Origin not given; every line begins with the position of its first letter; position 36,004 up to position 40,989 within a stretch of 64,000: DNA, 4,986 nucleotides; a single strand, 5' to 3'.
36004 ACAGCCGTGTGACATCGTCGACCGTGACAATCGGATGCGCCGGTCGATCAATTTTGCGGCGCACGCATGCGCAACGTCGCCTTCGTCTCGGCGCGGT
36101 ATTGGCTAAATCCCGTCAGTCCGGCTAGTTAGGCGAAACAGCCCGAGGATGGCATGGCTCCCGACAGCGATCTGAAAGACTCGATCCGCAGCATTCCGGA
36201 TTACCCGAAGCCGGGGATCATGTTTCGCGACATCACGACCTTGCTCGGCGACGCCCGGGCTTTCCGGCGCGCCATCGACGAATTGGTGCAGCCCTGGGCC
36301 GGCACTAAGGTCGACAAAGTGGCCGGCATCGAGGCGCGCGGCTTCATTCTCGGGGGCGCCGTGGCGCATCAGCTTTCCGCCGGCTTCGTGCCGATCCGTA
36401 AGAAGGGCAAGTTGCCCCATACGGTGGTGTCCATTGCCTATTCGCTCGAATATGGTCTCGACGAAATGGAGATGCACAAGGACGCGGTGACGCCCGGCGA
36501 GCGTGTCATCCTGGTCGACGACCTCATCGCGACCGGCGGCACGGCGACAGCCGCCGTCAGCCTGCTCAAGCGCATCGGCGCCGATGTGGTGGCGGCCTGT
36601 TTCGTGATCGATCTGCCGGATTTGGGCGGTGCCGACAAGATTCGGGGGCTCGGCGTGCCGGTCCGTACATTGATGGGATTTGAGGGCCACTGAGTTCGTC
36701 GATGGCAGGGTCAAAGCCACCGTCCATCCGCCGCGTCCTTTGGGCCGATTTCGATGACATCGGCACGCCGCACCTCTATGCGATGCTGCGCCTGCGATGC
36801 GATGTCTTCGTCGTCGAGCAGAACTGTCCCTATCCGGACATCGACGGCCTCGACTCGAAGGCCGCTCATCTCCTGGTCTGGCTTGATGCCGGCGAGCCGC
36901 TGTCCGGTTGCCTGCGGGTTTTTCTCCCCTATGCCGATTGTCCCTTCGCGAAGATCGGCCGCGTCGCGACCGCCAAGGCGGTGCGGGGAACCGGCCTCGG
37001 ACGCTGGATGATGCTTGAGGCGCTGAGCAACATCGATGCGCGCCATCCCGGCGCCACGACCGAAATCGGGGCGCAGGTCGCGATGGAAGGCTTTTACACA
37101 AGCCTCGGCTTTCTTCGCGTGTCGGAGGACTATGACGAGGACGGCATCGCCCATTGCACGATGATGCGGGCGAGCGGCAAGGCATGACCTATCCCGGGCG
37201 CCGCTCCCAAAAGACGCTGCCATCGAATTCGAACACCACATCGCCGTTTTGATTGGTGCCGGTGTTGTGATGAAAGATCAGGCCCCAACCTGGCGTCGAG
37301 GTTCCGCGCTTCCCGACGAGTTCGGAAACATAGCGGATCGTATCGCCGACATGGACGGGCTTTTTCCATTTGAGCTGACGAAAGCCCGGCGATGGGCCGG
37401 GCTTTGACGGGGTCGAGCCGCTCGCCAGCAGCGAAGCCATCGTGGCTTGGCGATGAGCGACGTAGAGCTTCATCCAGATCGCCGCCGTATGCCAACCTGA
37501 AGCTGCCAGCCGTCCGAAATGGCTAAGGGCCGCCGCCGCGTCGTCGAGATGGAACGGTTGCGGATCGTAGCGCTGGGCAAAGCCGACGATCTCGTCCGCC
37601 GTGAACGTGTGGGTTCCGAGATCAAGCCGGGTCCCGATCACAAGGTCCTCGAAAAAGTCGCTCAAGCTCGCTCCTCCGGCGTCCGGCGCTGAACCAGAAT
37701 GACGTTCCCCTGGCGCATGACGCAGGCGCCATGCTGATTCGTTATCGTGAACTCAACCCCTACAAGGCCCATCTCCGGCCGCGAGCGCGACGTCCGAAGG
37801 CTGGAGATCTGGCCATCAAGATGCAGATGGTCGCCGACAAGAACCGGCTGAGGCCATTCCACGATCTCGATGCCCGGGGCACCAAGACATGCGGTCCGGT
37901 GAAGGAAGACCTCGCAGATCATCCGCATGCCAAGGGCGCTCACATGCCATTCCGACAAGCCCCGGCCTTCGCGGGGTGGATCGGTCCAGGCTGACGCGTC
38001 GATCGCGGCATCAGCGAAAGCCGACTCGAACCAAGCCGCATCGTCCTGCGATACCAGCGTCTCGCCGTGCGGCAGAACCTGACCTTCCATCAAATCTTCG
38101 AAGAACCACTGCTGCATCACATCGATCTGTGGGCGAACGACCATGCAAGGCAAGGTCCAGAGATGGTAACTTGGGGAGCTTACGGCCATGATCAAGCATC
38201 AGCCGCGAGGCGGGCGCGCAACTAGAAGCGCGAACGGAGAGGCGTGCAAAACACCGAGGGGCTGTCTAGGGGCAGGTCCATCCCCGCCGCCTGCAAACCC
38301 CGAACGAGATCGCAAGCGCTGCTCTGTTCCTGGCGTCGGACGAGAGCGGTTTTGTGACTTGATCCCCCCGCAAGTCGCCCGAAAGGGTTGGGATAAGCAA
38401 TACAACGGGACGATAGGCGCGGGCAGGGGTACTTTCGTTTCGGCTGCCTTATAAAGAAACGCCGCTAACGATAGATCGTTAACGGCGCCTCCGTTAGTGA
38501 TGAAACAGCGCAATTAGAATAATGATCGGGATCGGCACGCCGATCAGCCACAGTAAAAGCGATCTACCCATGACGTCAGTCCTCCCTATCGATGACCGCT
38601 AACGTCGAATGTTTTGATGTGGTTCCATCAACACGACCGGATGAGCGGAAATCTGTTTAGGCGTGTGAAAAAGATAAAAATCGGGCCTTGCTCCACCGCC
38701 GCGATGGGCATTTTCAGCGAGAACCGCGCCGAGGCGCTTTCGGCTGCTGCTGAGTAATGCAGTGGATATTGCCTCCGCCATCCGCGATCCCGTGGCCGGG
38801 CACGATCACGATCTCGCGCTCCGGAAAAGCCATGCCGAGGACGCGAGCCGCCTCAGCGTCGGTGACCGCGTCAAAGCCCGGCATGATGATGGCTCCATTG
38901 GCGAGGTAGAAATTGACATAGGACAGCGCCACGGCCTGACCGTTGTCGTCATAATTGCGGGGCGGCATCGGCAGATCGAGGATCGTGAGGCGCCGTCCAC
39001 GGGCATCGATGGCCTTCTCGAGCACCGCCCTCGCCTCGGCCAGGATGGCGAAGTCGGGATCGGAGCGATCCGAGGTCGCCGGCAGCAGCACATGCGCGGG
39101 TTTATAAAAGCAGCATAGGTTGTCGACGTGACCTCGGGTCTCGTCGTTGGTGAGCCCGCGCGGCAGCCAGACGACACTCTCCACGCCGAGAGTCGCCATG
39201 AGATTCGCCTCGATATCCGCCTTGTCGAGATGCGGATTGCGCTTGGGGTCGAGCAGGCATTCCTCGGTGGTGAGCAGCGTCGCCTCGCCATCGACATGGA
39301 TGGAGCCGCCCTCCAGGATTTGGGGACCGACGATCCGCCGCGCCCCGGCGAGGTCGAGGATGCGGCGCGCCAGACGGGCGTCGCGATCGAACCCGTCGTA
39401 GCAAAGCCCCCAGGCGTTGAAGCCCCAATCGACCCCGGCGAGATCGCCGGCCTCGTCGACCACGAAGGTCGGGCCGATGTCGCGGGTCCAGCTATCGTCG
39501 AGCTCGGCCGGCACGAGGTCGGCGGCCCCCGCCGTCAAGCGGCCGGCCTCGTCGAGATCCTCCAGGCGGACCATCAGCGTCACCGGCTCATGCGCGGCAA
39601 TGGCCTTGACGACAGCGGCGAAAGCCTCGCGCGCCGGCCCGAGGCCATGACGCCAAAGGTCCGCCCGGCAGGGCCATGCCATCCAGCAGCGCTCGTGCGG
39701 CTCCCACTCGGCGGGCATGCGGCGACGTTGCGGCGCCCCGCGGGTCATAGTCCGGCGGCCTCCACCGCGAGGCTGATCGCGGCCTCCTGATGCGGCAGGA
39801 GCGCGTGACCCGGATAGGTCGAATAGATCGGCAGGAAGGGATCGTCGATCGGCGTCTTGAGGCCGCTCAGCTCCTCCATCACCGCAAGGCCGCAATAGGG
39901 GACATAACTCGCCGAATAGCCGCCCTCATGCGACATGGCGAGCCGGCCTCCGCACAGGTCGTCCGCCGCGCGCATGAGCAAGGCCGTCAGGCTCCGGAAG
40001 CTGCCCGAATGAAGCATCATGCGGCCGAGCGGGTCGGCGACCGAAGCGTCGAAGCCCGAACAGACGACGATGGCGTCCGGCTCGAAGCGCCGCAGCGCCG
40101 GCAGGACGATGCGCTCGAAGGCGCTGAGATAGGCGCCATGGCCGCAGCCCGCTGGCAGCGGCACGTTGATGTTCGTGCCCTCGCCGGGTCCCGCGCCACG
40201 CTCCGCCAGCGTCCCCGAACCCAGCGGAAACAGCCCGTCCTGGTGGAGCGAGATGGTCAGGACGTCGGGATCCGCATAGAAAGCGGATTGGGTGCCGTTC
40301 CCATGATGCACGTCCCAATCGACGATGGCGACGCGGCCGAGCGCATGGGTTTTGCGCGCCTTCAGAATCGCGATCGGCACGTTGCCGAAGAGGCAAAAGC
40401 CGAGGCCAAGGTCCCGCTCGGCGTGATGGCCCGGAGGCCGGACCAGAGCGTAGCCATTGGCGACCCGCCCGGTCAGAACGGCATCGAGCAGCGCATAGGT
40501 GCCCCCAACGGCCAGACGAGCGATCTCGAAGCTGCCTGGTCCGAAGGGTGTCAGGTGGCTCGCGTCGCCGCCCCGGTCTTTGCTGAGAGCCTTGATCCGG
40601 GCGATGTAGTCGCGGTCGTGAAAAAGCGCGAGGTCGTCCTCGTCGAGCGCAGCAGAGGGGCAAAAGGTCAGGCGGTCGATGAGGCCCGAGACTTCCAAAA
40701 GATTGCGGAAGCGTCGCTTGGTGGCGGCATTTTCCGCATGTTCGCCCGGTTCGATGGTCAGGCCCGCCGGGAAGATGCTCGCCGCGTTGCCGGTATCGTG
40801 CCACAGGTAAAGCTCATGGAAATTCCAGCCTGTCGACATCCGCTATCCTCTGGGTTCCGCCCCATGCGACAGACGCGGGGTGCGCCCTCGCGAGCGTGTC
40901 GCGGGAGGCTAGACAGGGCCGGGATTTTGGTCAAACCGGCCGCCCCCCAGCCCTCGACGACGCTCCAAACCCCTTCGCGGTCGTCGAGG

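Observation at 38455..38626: Hidden complete transcription unit: a general-stress-promoter-driven 25-aa membrane micropeptide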

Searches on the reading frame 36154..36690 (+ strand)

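Call 46: search_protein_families(library=pfam, proteins=[window:36154-36690:+], max_evalue=0.00001)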
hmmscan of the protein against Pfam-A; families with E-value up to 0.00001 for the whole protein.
window:36154-36690:+ (179 aa): 1 family
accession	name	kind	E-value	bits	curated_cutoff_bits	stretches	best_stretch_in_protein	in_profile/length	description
PF00156.33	Pribosyltran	-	5.2e-17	62.1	26.3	1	35-155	13-127/158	Phosphoribosyl transferase domain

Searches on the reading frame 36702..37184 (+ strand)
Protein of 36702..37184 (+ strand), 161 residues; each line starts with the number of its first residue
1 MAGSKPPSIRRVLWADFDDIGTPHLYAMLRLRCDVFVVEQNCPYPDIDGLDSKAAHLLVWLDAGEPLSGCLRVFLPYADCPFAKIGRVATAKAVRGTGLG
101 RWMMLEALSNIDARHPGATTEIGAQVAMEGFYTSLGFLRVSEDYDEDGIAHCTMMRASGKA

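Call 46: search_protein_families(library=pfam, proteins=[window:36702-37184:+], max_evalue=0.00001)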
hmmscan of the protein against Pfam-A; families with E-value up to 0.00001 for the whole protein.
window:36702-37184:+ (161 aa): 3 families
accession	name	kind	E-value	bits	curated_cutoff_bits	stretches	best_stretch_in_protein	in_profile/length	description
PF13673.13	Acetyltransf_10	-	2.5e-10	40.9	23.6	1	84-155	53-125/128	Acetyltransferase (GNAT) domain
PF13508.13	Acetyltransf_7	-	2.9e-07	31.2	27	1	55-137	3-82/84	Acetyltransferase (GNAT) domain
PF00583.31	Acetyltransf_1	-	9.3e-07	29.6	20.7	1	32-137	8-116/116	Acetyltransferase (GNAT) family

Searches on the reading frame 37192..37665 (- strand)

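Call 46: search_protein_families(library=pfam, proteins=[window:37192-37665:-], max_evalue=0.00001)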
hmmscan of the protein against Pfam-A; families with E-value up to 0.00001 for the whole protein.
window:37192-37665:- (158 aa): 1 family
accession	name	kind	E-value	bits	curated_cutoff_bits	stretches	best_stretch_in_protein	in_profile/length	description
PF01575.25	MaoC_dehydratas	-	2.4e-12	46.9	27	1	16-121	12-106/123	MaoC like domain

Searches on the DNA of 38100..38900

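Call 5: search_rna_families(source=window, start=38100, end=38900, threshold=evalue, max_evalue=1)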
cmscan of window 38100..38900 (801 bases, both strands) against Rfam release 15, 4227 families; matches with E-value up to 1: 2.
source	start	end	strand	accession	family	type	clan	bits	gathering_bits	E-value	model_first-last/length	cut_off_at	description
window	38457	38489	-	RF04201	MIR7510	Gene; miRNA;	-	22.6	93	0.092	1-79/79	no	MIR7510 microRNA precursor family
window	38458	38490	+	RF04201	MIR7510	Gene; miRNA;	-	19.9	93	0.48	1-79/79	no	MIR7510 microRNA precursor family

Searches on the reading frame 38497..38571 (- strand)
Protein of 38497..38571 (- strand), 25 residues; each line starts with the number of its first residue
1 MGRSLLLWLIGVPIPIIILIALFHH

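Call 3: search_protein_families(library=pfam, proteins=[window:38497-38571:-], max_evalue=10)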
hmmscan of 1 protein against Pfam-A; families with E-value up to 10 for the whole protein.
seq(25 aa): 0 families

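Call 4: search_protein_families(library=ncbifam, proteins=[window:38497-38571:-], max_evalue=10)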
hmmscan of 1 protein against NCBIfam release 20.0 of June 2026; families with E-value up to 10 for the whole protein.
seq(25 aa): 0 families

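Call 17: search_dna_similar(query=window:38497-38571:-, collection=plasmids, mode=protein, max_evalue=10, max_rows=40)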
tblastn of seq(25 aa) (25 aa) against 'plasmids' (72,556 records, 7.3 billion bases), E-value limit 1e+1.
No match.

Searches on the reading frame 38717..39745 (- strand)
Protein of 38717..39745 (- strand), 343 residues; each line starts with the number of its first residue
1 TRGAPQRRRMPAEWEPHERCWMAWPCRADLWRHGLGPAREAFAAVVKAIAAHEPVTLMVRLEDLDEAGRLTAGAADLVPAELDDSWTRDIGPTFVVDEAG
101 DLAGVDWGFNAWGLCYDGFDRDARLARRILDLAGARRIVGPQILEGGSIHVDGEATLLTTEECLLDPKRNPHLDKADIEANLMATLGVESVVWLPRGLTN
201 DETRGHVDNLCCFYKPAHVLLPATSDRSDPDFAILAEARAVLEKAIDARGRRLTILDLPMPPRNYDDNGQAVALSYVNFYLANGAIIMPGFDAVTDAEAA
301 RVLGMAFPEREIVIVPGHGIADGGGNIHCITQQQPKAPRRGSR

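Call 46: search_protein_families(library=pfam, proteins=[window:38717-39745:-], max_evalue=0.00001)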
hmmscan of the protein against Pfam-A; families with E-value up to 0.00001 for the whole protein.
window:38717-39745:- (343 aa): 1 family
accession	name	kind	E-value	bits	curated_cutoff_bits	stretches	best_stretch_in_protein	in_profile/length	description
PF04371.20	PAD_porph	-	4.6e-117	391.3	25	1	9-335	1-321/321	Porphyromonas-type peptidyl-arginine deiminase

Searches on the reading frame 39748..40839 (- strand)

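Call 46: search_protein_families(library=pfam, proteins=[window:39748-40839:-], max_evalue=0.00001)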
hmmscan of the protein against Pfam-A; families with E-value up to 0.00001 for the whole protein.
window:39748-40839:- (364 aa): 1 family
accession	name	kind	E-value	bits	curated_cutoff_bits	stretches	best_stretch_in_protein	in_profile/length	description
PF00850.24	Hist_deacetyl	-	1.7e-85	287.4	27.9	1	34-322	1-296/298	Histone deacetylase domain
